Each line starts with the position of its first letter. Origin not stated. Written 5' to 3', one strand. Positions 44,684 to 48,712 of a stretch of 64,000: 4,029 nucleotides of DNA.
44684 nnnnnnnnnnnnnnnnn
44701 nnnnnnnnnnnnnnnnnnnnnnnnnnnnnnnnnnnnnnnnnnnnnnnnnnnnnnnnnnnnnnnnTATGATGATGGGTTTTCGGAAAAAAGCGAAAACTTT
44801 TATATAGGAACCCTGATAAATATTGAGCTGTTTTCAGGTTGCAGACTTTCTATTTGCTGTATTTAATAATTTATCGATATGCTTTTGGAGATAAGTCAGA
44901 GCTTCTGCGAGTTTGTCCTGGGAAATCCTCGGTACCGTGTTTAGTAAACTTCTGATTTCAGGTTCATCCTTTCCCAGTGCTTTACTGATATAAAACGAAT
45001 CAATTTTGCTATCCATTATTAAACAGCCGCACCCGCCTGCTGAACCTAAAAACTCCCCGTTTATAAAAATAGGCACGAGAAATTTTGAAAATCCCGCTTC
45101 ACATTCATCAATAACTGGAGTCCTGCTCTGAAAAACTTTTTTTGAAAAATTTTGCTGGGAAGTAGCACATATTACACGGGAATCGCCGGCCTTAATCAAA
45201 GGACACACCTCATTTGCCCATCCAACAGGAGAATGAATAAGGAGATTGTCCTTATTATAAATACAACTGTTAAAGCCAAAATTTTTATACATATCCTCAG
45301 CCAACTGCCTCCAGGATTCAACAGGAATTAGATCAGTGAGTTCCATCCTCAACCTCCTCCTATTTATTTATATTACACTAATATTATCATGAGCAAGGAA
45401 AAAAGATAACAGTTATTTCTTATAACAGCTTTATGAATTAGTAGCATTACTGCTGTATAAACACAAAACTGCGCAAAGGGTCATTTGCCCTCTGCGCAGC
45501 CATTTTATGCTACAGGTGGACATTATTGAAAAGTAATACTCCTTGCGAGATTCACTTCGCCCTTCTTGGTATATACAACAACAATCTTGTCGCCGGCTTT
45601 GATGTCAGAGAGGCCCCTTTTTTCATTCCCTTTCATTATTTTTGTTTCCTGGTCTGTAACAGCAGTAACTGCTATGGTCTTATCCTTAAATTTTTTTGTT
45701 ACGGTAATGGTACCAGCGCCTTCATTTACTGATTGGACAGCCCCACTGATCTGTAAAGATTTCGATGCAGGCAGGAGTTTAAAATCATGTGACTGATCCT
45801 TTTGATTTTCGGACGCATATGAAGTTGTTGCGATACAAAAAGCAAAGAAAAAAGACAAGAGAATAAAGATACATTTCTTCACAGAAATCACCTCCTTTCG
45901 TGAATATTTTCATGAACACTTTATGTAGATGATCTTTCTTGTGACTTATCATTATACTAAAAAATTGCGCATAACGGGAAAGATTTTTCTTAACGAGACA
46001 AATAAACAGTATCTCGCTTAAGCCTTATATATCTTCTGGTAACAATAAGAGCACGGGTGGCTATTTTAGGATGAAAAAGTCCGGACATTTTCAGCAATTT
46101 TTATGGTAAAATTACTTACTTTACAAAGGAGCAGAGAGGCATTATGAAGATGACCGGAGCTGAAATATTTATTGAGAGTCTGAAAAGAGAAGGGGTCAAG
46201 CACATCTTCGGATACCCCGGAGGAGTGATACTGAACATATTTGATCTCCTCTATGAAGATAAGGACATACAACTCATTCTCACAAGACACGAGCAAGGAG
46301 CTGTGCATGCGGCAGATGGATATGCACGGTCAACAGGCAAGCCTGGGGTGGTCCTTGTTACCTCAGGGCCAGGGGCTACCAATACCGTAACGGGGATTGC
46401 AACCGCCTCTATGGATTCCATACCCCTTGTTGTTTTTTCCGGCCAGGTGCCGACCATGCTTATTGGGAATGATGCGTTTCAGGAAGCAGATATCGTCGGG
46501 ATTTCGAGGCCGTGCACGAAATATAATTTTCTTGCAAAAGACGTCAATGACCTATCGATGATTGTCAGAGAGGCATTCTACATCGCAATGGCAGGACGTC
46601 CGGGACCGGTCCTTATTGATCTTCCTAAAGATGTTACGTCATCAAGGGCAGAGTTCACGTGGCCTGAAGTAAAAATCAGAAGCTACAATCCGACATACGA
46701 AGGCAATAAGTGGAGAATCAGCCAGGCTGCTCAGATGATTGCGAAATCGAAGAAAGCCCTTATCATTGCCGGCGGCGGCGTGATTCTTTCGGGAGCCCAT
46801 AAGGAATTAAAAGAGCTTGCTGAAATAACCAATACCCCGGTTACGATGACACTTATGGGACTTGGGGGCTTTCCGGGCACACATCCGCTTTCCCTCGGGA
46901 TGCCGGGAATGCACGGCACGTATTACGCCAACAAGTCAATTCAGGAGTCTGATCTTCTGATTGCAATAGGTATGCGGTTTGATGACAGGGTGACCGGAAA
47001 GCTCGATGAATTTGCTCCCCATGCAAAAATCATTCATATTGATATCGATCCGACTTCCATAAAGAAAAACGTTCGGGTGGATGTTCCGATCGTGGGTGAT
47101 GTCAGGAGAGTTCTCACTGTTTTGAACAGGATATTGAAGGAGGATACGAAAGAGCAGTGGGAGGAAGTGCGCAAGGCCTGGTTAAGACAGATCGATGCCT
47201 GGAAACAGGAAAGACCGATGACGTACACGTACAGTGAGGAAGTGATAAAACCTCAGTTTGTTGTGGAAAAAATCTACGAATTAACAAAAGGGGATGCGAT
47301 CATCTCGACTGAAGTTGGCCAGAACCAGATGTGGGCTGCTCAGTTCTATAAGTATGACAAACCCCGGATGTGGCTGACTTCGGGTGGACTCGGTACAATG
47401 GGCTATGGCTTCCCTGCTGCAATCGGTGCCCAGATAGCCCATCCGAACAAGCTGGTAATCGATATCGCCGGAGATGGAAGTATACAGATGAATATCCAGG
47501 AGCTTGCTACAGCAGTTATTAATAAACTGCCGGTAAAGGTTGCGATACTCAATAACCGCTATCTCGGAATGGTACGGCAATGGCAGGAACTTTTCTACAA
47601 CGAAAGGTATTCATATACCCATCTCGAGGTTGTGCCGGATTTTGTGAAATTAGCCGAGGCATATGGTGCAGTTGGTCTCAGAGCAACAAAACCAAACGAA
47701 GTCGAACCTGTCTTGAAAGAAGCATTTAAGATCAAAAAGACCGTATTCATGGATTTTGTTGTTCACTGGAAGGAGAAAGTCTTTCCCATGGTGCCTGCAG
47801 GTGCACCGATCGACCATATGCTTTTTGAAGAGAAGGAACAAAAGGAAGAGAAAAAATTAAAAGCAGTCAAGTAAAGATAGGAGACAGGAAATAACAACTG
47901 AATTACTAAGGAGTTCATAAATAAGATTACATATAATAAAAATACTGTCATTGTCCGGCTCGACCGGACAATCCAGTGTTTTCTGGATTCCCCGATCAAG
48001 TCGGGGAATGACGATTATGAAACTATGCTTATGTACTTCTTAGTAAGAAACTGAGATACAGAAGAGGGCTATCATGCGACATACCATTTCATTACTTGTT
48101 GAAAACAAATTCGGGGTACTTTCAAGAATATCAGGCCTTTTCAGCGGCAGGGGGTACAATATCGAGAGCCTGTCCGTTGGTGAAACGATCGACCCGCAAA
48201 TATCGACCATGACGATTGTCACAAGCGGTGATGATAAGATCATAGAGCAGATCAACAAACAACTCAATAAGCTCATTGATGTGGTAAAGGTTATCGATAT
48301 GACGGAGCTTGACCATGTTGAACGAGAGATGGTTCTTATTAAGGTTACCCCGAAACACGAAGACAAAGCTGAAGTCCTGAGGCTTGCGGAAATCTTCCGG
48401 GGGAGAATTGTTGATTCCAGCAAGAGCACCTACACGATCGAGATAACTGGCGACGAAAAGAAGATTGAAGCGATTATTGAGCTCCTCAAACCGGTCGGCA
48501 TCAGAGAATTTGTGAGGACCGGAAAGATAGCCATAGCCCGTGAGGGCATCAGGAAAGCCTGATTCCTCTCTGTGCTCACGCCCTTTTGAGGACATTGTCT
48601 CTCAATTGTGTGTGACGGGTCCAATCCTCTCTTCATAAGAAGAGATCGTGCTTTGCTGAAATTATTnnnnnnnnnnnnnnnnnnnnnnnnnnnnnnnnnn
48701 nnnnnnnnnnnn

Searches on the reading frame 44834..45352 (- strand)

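Call 57: search_protein_families(library=pfam, proteins=[window:44834-45352:-], max_evalue=0.0001)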
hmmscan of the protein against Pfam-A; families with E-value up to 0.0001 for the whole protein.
window:44834-45352:- (172 aa): 1 family
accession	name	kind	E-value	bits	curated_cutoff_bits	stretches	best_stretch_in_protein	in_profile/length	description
PF10114.15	PocR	-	1.8e-19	70.5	23.9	1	7-165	1-160/162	Sensory domain found in PocR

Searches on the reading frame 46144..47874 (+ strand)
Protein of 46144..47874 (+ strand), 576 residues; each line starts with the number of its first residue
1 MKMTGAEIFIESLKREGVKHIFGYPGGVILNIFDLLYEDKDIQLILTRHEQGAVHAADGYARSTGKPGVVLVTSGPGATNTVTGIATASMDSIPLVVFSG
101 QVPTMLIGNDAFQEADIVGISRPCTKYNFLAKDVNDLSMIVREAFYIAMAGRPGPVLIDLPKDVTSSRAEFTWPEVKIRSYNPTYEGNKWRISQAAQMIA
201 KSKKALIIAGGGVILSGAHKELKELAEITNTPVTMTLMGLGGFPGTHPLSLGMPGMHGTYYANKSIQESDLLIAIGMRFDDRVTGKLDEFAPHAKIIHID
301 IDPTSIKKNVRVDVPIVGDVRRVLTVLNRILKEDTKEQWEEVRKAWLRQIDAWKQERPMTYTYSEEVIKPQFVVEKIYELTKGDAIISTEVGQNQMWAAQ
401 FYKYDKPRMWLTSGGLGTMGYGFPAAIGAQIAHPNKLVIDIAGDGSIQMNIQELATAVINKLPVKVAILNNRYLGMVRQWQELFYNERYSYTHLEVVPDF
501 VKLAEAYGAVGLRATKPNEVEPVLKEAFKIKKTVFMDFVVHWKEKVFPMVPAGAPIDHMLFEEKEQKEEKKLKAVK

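Call 57: search_protein_families(library=pfam, proteins=[window:46144-47874:+], max_evalue=0.0001)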
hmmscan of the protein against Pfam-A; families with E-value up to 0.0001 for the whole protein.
window:46144-47874:+ (576 aa): 3 families
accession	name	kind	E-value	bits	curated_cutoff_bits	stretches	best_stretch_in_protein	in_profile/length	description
PF02775.26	TPP_enzyme_C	-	1.6e-55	187.5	21.9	1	391-537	2-150/151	Thiamine pyrophosphate enzyme, C-terminal TPP binding domain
PF00205.28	TPP_enzyme_M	-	1.7e-52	177.2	30.4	1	192-326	1-136/137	Thiamine pyrophosphate enzyme, central domain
PF02776.23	TPP_enzyme_N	-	5.5e-43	146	26.8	1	3-119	1-118/119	Thiamine pyrophosphate enzyme, N-terminal TPP binding domain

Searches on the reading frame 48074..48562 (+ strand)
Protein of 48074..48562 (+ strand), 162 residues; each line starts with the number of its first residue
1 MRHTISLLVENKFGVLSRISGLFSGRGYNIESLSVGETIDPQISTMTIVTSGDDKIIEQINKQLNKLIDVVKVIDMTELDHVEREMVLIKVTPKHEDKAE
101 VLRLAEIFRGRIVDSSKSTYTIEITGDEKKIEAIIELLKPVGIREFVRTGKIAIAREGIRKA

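Call 57: search_protein_families(library=pfam, proteins=[window:48074-48562:+], max_evalue=0.0001)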
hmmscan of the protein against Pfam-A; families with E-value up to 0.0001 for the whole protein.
window:48074-48562:+ (162 aa): 4 families
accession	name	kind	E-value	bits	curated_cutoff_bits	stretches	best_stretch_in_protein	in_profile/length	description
PF10369.15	ALS_ss_C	-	3e-30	104.5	23.2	1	84-157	1-74/74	Small subunit of acetolactate synthase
PF22629.2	ACT_AHAS_ss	-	1.3e-25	89.8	27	1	5-72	1-67/67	AHAS small subunit-like ACT domain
PF01842.31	ACT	-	5.7e-16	58.4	27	1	3-68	1-65/66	ACT domain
PF13710.12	ACT_5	-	2.8e-14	53.1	27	1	14-73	4-62/62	ACT domain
